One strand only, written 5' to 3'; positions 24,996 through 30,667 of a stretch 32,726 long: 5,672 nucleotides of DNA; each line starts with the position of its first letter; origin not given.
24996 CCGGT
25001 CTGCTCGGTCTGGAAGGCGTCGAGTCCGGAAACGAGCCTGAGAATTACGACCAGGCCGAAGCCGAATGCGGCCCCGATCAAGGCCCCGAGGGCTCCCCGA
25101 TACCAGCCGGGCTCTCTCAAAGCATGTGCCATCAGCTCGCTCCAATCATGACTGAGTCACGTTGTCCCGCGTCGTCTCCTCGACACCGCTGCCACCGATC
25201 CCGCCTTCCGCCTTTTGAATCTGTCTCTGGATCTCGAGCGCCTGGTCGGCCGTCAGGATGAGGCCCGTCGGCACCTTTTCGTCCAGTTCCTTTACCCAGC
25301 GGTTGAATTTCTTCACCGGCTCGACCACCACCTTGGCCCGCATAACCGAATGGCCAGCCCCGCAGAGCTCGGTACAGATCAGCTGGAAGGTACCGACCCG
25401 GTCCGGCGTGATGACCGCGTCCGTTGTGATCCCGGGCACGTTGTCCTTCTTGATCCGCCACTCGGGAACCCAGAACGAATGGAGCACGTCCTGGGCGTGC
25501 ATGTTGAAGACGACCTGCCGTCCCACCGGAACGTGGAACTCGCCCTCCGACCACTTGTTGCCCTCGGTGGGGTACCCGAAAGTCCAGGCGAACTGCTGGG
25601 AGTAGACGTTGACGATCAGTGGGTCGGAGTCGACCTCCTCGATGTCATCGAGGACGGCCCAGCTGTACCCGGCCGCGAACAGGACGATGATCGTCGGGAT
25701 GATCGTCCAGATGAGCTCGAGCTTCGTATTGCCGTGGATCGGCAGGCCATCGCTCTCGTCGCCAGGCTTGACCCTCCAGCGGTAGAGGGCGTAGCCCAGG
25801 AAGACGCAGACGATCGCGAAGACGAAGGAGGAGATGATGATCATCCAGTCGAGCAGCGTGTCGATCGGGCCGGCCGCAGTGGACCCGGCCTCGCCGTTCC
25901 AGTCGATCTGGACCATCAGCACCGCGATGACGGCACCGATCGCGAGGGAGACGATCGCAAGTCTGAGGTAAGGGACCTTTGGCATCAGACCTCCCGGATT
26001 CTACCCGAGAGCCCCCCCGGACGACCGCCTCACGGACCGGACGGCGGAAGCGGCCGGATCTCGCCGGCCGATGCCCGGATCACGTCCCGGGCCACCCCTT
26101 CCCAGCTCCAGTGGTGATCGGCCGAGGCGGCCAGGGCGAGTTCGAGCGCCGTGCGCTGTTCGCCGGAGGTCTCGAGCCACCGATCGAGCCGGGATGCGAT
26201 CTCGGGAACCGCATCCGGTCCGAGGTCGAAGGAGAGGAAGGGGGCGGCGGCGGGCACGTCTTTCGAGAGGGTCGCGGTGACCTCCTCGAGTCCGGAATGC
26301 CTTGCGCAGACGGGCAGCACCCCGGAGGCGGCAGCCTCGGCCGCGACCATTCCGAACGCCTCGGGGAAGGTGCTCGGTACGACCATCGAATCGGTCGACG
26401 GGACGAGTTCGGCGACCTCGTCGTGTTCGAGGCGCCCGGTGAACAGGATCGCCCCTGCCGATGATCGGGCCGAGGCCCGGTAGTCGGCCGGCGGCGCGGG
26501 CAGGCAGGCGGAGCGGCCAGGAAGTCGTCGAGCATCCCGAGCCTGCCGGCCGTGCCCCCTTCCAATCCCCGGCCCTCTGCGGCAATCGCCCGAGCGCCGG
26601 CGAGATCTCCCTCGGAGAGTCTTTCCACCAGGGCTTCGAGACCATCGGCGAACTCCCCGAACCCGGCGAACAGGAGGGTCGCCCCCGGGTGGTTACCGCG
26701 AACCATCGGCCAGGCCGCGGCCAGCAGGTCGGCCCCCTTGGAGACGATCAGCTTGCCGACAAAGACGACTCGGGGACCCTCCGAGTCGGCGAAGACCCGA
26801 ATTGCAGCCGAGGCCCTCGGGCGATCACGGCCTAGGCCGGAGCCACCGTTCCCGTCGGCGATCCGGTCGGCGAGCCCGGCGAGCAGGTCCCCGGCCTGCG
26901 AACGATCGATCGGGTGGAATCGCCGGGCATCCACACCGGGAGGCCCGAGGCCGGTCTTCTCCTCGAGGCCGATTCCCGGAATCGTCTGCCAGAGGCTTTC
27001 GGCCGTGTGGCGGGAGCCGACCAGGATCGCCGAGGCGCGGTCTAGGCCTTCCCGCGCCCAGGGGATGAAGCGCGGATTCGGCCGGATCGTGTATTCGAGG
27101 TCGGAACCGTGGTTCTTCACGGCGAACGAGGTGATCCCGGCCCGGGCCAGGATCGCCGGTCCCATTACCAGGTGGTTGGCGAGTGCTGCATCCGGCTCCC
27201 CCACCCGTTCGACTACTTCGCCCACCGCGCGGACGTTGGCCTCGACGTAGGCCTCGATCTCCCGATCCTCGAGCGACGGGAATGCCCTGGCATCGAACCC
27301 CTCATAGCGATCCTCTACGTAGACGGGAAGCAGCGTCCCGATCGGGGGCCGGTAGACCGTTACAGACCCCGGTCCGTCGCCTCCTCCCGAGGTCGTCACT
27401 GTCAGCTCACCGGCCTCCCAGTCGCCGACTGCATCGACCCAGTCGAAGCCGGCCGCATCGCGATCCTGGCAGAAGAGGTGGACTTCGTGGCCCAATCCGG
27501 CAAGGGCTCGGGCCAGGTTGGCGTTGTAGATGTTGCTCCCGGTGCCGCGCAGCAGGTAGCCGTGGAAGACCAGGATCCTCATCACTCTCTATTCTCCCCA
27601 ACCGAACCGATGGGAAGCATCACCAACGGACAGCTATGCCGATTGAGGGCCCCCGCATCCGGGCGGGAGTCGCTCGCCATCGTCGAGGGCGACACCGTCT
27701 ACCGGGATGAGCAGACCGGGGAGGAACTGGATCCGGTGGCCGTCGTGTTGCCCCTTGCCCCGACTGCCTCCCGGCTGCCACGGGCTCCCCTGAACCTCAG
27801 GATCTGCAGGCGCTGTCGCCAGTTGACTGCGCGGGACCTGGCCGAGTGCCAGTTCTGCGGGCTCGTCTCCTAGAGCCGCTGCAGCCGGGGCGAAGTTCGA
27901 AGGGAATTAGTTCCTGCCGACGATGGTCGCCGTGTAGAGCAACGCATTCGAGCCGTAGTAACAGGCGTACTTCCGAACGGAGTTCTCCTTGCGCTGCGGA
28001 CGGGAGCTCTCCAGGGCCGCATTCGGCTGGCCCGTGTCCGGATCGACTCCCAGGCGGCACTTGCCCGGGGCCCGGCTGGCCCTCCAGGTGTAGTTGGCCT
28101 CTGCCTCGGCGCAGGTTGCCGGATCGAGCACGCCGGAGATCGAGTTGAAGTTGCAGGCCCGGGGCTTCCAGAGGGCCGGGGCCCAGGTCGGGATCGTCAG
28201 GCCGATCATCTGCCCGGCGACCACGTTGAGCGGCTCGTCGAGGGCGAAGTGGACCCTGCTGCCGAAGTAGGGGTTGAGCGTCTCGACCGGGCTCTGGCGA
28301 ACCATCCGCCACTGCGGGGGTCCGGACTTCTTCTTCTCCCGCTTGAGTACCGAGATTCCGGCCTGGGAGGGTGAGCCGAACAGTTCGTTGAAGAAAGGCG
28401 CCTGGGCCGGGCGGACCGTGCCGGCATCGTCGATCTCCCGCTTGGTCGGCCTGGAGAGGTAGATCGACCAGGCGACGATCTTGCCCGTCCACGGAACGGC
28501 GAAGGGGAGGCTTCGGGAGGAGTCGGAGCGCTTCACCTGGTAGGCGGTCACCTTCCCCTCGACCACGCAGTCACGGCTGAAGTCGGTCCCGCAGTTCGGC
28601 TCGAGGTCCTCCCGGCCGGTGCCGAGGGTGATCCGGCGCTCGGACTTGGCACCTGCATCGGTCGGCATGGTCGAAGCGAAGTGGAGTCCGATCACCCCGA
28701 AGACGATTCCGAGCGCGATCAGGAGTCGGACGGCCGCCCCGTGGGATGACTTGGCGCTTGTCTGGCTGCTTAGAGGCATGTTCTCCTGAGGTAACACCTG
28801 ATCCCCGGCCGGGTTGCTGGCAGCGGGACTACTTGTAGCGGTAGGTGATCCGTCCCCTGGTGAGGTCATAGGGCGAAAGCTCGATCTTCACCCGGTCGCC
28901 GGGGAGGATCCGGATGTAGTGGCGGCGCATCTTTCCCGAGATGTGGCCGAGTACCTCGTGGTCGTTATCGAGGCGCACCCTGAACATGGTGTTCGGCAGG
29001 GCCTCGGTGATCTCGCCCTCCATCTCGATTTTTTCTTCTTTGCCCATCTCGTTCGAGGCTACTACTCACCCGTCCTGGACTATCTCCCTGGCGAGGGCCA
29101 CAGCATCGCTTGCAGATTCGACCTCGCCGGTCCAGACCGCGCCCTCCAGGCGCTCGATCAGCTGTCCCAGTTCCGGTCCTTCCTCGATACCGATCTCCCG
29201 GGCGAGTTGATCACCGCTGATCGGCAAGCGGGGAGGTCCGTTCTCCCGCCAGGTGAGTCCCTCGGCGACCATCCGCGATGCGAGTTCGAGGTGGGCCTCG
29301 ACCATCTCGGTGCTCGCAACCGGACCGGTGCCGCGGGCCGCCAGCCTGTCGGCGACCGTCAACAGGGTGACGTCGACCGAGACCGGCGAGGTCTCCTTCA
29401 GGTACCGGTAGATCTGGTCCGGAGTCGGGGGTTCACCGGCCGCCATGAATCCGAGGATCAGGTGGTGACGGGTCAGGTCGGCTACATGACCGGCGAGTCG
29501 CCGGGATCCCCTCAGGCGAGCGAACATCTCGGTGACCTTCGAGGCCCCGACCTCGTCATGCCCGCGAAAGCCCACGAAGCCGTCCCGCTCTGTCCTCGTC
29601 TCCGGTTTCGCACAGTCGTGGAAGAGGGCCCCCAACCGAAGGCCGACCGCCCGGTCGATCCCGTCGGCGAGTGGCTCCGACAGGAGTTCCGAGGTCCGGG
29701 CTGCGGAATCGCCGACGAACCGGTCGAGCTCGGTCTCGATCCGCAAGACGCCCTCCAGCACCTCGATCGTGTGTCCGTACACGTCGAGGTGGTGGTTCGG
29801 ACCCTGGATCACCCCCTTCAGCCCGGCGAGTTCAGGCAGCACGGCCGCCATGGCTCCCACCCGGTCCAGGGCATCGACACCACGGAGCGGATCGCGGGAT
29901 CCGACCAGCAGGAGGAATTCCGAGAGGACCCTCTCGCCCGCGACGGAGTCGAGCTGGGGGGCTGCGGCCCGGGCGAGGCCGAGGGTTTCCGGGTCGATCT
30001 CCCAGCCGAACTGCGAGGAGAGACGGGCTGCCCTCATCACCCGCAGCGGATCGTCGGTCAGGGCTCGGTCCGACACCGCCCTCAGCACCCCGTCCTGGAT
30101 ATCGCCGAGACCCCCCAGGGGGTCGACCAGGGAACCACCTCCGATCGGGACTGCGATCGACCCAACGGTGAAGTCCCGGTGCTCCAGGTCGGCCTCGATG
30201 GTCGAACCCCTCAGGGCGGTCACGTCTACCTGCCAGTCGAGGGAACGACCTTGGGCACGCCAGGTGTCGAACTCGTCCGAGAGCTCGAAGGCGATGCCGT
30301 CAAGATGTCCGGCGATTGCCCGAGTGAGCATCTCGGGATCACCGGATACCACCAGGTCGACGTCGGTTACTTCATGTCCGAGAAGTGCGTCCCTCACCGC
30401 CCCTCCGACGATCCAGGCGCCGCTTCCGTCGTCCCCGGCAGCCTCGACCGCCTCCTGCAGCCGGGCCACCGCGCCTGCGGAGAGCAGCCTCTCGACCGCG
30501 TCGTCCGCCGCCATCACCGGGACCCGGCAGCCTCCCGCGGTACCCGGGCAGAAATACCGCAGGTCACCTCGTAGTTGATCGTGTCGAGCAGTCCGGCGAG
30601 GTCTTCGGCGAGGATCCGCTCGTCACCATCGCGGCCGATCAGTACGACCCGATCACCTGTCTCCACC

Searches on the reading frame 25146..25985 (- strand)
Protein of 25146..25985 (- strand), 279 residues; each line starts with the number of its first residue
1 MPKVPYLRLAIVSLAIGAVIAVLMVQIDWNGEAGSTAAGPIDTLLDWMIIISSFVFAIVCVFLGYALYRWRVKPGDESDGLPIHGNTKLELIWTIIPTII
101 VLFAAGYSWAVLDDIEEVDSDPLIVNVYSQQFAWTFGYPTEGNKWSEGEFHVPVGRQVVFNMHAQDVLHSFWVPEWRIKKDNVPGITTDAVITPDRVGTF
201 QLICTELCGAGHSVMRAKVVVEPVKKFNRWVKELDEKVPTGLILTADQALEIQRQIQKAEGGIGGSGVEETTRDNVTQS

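Call 9: search_protein_families(library=pfam, proteins=[window:25146-25985:-], max_evalue=0.01)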
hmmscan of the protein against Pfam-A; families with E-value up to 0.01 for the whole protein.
window:25146-25985:- (279 aa): 3 families
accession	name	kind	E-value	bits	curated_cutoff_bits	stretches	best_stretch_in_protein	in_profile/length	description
PF00116.26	COX2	-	1.1e-13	51.5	22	1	151-217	49-115/120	Cytochrome C oxidase subunit II, periplasmic domain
PF02790.20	COX2_TM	-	4.6e-13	49.6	22.8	1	33-110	11-87/88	Cytochrome C oxidase subunit II, transmembrane domain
PF13473.12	Cupredoxin_1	-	0.0077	16.7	27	0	149-221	36-104/104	Cupredoxin-like domain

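Call 62: search_protein_families(library=ncbifam, proteins=[window:25146-25985:-], max_evalue=0.001)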
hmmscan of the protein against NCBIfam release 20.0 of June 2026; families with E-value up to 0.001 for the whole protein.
window:25146-25985:- (279 aa): 7 families
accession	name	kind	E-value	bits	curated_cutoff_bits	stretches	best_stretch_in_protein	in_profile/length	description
TIGR02866.1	CoxB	equivalog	3.5e-51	173.6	147.7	1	38-231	6-201/202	cytochrome c oxidase subunit II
NF050117.1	aa3_CtaC_Actin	exception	6.9e-34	117.2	250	1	23-232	20-243/244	aa3-type cytochrome oxidase subunit II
TIGR01432.1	QOXA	equivalog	2e-28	99.2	240.95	1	47-234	35-226/227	cytochrome aa3 quinol oxidase subunit II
TIGR01433.1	CyoA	equivalog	2.2e-18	66.5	266.2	1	49-233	32-224/226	ubiquinol oxidase subunit II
NF007816.0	PRK10525.1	equivalog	7e-17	61.5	511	1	10-235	11-239/318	cytochrome o ubiquinol oxidase subunit II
TIGR04246.1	nitrous_NosZ_Gp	equivalog_domain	3.6e-07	28.9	625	1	155-223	506-578/578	Sec-dependent nitrous-oxide reductase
TIGR04244.1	nitrous_NosZ_RR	equivalog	0.00034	19.3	625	1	146-222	547-627/627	TAT-dependent nitrous-oxide reductase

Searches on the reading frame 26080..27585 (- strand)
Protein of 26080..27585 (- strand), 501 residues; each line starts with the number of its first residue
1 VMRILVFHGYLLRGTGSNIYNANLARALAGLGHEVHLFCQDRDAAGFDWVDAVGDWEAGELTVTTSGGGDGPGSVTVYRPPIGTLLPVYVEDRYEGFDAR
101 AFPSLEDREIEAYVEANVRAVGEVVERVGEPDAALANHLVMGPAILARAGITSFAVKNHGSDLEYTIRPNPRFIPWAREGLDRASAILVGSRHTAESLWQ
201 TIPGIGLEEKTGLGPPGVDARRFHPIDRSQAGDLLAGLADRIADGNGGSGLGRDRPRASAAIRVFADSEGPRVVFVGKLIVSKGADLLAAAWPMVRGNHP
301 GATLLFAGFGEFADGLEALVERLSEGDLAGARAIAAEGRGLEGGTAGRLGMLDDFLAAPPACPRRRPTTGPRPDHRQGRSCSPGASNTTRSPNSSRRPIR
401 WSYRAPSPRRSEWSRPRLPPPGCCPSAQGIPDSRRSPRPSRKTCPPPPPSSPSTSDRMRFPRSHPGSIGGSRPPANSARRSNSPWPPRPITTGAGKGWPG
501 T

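Call 9: search_protein_families(library=pfam, proteins=[window:26080-27585:-], max_evalue=0.01)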
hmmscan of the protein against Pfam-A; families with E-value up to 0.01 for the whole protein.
window:26080-27585:- (501 aa): 4 families
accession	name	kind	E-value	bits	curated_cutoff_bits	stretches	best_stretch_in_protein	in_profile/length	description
PF13579.12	Glyco_trans_4_4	-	1.3e-08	35.8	29.7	1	15-198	1-142/158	Glycosyl transferase 4-like domain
PF13439.12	Glyco_transf_4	-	2.5e-07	31.3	28.5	1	16-220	3-168/170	Glycosyltransferase Family 4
PF13692.12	Glyco_trans_1_4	-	0.00036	21.3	27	1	271-321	2-54/142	Glycosyl transferases group 1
PF00534.26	Glycos_transf_1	-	0.0053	16.7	26.4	1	267-323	12-69/172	Glycosyl transferases group 1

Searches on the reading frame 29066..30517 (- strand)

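Call 50: search_protein_families(library=pfam, proteins=[window:29066-30517:-], max_evalue=0.01)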
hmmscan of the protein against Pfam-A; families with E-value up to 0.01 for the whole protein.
window:29066-30517:- (483 aa): 4 families
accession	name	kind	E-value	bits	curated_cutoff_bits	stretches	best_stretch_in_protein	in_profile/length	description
PF01743.26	PolyA_pol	-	1.4e-18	67.9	23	1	34-146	1-126/126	Poly A polymerase head domain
PF12627.12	PolyA_pol_RNAbd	-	1.5e-09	37.9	22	1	173-231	3-61/64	Probable RNA and SrmB- binding site of polymerase A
PF01966.28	HD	-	2.6e-09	37.8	22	1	247-394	2-115/116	HD domain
PF13735.12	tRNA_NucTran2_2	-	0.0022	18.4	27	1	431-473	103-145/149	tRNA nucleotidyltransferase domain 2 putative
